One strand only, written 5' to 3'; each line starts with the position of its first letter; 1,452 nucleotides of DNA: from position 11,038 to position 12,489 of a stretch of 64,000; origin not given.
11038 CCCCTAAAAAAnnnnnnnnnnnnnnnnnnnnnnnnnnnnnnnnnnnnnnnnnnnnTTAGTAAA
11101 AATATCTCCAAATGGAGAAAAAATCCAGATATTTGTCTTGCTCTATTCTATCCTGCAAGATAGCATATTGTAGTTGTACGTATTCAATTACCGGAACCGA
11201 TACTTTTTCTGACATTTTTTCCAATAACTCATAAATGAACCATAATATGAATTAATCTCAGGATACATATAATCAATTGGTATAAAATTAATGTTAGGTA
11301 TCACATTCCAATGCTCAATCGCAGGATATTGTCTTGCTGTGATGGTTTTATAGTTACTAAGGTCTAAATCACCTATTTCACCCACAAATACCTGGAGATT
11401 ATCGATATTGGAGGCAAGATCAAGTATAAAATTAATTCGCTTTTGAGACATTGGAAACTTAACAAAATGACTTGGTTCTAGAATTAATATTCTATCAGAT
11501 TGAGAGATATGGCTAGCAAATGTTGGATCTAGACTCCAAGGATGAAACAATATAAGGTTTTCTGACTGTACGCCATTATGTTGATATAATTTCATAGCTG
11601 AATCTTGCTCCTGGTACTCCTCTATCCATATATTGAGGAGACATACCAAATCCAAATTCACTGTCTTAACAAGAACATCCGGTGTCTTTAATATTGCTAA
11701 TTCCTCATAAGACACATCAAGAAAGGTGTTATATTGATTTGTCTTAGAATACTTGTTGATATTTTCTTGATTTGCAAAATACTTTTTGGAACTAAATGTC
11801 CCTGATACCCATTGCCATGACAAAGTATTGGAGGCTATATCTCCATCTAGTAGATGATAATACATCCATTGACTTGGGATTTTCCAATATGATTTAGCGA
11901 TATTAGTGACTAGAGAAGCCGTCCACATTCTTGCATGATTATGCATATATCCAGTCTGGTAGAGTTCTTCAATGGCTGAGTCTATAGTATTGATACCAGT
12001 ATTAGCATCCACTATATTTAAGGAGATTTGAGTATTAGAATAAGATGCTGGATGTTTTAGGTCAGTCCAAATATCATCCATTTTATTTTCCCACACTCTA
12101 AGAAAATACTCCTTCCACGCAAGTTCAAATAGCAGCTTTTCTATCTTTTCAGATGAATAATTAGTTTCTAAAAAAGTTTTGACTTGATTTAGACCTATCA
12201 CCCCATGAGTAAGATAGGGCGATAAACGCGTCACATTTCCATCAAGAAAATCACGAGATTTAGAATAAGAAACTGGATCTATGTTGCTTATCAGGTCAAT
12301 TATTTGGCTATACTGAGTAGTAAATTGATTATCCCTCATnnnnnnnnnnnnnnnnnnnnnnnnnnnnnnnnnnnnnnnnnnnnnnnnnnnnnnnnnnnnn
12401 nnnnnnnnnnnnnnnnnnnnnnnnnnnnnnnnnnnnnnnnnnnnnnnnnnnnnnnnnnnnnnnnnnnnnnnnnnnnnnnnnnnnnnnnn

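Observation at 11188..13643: Translationally coupled pair: DUF2130-like zinc-ribbon/coiled-coil/nuclease-like protein and a circularly permuted photolyase homologue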

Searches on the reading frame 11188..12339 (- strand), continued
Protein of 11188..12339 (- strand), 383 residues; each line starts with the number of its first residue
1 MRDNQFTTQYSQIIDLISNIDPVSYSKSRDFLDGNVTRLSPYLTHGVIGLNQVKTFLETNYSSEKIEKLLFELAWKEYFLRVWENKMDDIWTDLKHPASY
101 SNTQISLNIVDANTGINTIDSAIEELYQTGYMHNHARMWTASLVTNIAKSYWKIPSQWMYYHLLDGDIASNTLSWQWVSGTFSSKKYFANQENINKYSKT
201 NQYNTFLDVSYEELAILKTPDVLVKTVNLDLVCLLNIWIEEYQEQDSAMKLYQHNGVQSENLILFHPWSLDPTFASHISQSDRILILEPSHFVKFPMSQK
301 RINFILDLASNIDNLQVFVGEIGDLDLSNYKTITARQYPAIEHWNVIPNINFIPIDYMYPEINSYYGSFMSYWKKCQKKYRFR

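Call 22: find_encoding_contigs(protein=P0001, flank=6000, max_places=4)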
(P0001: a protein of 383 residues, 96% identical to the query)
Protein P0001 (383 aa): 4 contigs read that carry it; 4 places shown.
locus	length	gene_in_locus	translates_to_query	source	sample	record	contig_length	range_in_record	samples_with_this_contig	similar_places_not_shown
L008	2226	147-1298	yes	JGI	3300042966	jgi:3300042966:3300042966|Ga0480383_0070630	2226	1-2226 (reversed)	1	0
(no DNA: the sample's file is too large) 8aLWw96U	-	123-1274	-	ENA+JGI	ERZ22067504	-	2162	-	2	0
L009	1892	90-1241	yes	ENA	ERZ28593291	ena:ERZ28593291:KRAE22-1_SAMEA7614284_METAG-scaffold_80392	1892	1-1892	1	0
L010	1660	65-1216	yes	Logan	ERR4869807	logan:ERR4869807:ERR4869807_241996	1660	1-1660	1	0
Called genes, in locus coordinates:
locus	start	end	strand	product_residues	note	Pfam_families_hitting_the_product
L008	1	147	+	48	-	?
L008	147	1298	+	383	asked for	PF03441:FAD_binding_7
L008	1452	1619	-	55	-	-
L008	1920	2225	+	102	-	?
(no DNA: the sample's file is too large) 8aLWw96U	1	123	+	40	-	?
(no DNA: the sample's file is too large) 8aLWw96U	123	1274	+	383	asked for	PF03441:FAD_binding_7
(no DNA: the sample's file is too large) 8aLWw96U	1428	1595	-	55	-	-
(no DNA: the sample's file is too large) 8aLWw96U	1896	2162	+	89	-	?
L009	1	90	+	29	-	?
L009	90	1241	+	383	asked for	PF03441:FAD_binding_7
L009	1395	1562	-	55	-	-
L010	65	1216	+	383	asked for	PF03441:FAD_binding_7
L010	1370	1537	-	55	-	-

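Call 31: predict_structure(alignment_id=A1)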
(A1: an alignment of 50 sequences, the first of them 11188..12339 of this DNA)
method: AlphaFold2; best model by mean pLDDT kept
length: 383 residues; sequences in the alignment: 50
mean_pLDDT: 95.3   pTM: 0.93
mean pLDDT of the five models: 95.3, 95.1, 94.6, 94.2, 90.2
residues with pLDDT >= 90: 356; 70-90: 22; 50-70: 3; < 50: 2
segments of 3 or more residues with pLDDT < 50: none
pLDDT, mean of each block of 10 residues (from residue 1): 80 97 93 92 97 97 95 96 96 95 98 98 97 96 98 97 92 96 94 97 97 97 97 97 95 85 98 96 98 97 98 97 96 97 97 97 94 92 65
secondary structure, 60 per line:
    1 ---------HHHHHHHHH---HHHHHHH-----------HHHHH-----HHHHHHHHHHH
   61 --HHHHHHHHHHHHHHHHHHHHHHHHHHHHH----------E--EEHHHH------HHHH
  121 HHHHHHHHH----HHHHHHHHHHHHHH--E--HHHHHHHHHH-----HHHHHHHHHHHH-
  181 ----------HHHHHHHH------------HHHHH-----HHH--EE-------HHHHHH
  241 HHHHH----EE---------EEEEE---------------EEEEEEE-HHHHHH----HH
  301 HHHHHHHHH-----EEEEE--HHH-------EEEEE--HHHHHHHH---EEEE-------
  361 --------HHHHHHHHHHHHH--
elements in order: H10-18 H22-28 H40-44 H50-60 H63-91 H107-110 H117-129 H134-147 H153-162 H168-179 H191-198 H211-215 H235-245 E261-265 E281-287 H289-294 H299-309 E315-319 E332-336 H339-346 E350-353 H369-381

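Call 37: fold_search(model_id=the predicted structure, library=pdb)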
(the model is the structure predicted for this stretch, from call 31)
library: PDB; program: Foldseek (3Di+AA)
matches with E <= 10: 788; with E <= 0.001: 84
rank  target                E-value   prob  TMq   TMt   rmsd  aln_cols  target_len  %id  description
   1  1iqr                  3.0e-07  1.00  0.43  0.40   4.9       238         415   23  Crystal structure of DNA photolyase from Thermus thermophilus (released 2001-11-28)
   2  2j07                  4.2e-07  1.00  0.41  0.38   5.2       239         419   23  Thermus DNA photolyase with 8-HDF antenna chromophore (released 2007-05-01)
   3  1qnf                  5.6e-07  1.00  0.41  0.34  13.5       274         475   22  STRUCTURE OF PHOTOLYASE (released 1998-01-14)
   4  1owm                  1.2e-06  1.00  0.43  0.35   3.1       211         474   24  DATA1:DNA photolyase / received X-rays dose 1.2 exp15 photons/mm2 (released 2004-04-13)
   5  1owl                  1.4e-06  1.00  0.43  0.35   3.1       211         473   24  Structure of apophotolyase from Anacystis nidulans (released 2004-04-13)
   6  6x24_C                3.0e-06  1.00  0.44  0.36   7.5       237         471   21  Structural basis of plant blue light photoreceptor (released 2020-12-16)
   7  2vtb_F                3.1e-06  1.00  0.43  0.35   7.7       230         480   23  Structure of cryptochrome 3 - DNA complex (released 2009-06-02)
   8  1np7_A                3.3e-06  1.00  0.44  0.35   2.7       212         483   19  Crystal Structure Analysis of Synechocystis sp. PCC6803 cryptochrome (released 2003-01-28)
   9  2ijg                  5.5e-06  1.00  0.40  0.32   4.1       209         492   23  Crystal Structure of cryptochrome 3 from Arabidopsis thaliana (released 2006-11-28)
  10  2vtb_B                5.5e-06  1.00  0.38  0.31   8.0       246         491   22  Structure of cryptochrome 3 - DNA complex (released 2009-06-02)
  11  6x24_A                1.1e-05  1.00  0.41  0.34   7.7       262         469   20  Structural basis of plant blue light photoreceptor (released 2020-12-16)
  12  4u63                  1.3e-05  1.00  0.39  0.31   4.8       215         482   22  Crystal structure of a bacterial class III photolyase from Agrobacterium tumefaciens at 1.67A resolution (released 2015-03-25)
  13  2e0i_B                1.3e-05  1.00  0.41  0.37  13.4       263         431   20  Crystal structure of archaeal photolyase from Sulfolobus tokodaii with two FAD molecules: Implication of a novel light (released 2006-11-28)
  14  2e0i_A                1.3e-05  1.00  0.41  0.37  12.2       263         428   20  Crystal structure of archaeal photolyase from Sulfolobus tokodaii with two FAD molecules: Implication of a novel light (released 2006-11-28)
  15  6kii                  1.4e-05  1.00  0.45  0.36   7.3       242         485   18  photolyase from Arthrospira platensis (released 2020-07-22)
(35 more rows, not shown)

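Call 41: find_related_loci(query=window:11191-12339:-, collection=metagenome_contigs, flank=6000)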
Query window:11191-12339:- (383 aa) in metagenome_contigs; peptide patterns used: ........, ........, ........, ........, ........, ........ (x = any residue, [..] = any of these).
222 stretches matched a pattern; 201 encode a relative of the query (tblastn E <= 1e-3); the best 80 are kept; 80 distinct loci.
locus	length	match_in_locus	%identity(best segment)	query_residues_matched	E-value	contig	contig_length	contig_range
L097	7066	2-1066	97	29-383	0e+0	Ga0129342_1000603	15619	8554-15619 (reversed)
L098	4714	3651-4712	98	1-354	0e+0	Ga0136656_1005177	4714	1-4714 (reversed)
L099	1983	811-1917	49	5-379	8e-120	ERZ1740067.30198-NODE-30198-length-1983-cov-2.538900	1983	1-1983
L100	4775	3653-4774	48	1-378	1e-105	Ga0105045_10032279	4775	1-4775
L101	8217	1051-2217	45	5-379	1e-103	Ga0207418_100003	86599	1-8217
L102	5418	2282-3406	45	1-379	5e-101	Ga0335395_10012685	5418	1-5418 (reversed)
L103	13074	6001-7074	41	5-378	3e-98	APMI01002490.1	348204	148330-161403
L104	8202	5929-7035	44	3-382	1e-97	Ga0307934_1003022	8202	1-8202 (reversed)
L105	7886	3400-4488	44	4-381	8e-97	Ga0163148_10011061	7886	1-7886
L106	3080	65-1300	40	6-380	5e-99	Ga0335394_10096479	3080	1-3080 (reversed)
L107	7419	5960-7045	44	3-378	5e-96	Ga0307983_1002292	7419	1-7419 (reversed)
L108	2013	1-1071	42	21-380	3e-99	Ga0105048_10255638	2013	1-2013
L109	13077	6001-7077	44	6-378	2e-94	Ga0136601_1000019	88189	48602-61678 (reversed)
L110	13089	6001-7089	42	1-379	1e-92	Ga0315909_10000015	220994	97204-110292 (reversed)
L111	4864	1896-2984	42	3-378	5e-92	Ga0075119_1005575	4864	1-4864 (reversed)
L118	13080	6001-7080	40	6-379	2e-88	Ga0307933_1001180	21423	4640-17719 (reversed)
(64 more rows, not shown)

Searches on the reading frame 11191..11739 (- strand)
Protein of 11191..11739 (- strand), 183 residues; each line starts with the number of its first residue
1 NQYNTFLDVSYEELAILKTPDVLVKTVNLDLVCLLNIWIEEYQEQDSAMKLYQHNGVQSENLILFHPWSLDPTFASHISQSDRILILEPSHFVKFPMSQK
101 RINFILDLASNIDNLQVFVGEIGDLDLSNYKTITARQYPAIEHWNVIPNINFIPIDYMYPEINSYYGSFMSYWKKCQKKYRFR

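Call 36: search_protein_families(library=pfam, proteins=[window:11191-11739:-], max_evalue=10)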
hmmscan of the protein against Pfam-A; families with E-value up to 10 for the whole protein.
window:11191-11739:- (183 aa): 0 families

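Call 58: predict_structure(alignment_id=A4)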
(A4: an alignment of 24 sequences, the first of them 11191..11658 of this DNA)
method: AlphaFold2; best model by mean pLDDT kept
length: 156 residues; sequences in the alignment: 24
mean_pLDDT: 90.5   pTM: 0.81
mean pLDDT of the five models: 90.5, 90.3, 89.0, 88.9, 88.9
residues with pLDDT >= 90: 117; 70-90: 34; 50-70: 4; < 50: 1
segments of 3 or more residues with pLDDT < 50: none
pLDDT, mean of each block of 10 residues (from residue 1): 89 95 88 95 94 96 95 97 96 96 96 95 91 75 78 62
secondary structure, 60 per line:
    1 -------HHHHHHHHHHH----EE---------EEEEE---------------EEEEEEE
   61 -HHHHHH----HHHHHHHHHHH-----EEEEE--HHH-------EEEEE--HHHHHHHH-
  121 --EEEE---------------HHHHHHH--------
elements in order: H8-18 E34-38 E54-60 H62-67 H72-82 E88-92 E105-109 H112-119 E123-126 H142-148

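Call 60: fold_search(model_id=the predicted structure, library=pdb)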
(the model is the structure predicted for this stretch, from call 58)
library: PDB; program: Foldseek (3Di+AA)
matches with E <= 10: 938; with E <= 0.001: 0
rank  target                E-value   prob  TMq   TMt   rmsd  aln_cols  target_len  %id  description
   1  1zq9_A                9.6e-03  0.75  0.28  0.18  12.1       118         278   16  Crystal structure of human Dimethyladenosine transferase (released 2005-05-31)
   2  8gh9_A                1.3e-02  0.82  0.36  0.10   7.4       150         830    9  Cryo-EM structure of hSlo1 in total membrane vesicles (released 2023-05-10)
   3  3fpe_A                1.4e-02  0.80  0.33  0.22  11.3       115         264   11  Crystal Structure of MtNAS in complex with thermonicotianamine (released 2009-10-06)
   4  3fpg_A                1.6e-02  0.63  0.29  0.19  11.6       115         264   11  Crystal Structure of E81Q mutant of MtNAS (released 2009-10-06)
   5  7wts_3                1.7e-02  0.75  0.33  0.21  12.5       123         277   12  Cryo-EM structure of a human pre-40S ribosomal subunit - State UTP14 (released 2022-10-19)
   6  5fa8                  2.1e-02  0.72  0.36  0.36  11.4       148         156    9  SAM complex with aKMT from the hyperthermophilic archaeon Sulfolobus islandicu (released 2016-06-29)
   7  4f6c_A                4.3e-02  0.25  0.23  0.12  18.3       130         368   13  Crystal structure of Aureusimine biosynthetic cluster reductase domain (released 2012-12-12)
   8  7jlz                  4.6e-02  0.41  0.25  0.21   8.1       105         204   14  Crystal structure of 30S ribosomal A1408 methyltransferase from an uncultured bacterium (UncKam) (released 2021-08-04)
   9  2o57_A                4.9e-02  0.41  0.26  0.17  13.4       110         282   14  Crystal Structure of a putative sarcosine dimethylglycine methyltransferase from Galdieria sulphuraria (released 2006-12-19)
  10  2h1r_B                5.2e-02  0.38  0.27  0.18  12.2       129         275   15  Crystal structure of a dimethyladenosine transferase from Plasmodium falciparum (released 2006-06-13)
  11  3fyd                  5.6e-02  0.44  0.28  0.19  12.5       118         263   11  Crystal Structure of Dim1 from the thermophilic archeon, Methanocaldococcus jannaschi (released 2009-06-30)
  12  2fca_A                6.3e-02  0.60  0.34  0.27   5.7       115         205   11  The structure of BsTrmB (released 2006-08-15)
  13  9bov_A                6.8e-02  0.51  0.31  0.06   8.3       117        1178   11  Structure of electron bifurcating Nfn-ABC complexed with NAD from Caldicellulosiruptor saccharolyticus (released 2025-03-05)
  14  8x47                  6.8e-02  0.47  0.29  0.19  13.0       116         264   13  Crystal structure of DIMT1 in complex with S-adenosyl-L-homocysteine (SAH) from Pyrococcus horikoshii (released 2024-08-28)
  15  3grv                  7.2e-02  0.38  0.28  0.19  12.5       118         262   11  Crystal Structure of the Complex between Adenosine and Methanocaldococcus jannaschi Dim1 (released 2010-03-31)
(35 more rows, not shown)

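Call 71: search_solved_structures(query=A5, max_evalue=10, show_alignments=3)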
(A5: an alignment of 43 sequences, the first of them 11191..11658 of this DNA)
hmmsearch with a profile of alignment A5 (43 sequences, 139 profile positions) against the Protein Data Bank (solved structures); distinct sequences matched with E-value up to 10: 1.
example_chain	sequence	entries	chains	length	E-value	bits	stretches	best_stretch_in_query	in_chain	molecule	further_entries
3s4t_A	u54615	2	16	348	0.27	14.2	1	71-106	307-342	Amidohydrolase 2 | Gamma-resorcylate decarboxylase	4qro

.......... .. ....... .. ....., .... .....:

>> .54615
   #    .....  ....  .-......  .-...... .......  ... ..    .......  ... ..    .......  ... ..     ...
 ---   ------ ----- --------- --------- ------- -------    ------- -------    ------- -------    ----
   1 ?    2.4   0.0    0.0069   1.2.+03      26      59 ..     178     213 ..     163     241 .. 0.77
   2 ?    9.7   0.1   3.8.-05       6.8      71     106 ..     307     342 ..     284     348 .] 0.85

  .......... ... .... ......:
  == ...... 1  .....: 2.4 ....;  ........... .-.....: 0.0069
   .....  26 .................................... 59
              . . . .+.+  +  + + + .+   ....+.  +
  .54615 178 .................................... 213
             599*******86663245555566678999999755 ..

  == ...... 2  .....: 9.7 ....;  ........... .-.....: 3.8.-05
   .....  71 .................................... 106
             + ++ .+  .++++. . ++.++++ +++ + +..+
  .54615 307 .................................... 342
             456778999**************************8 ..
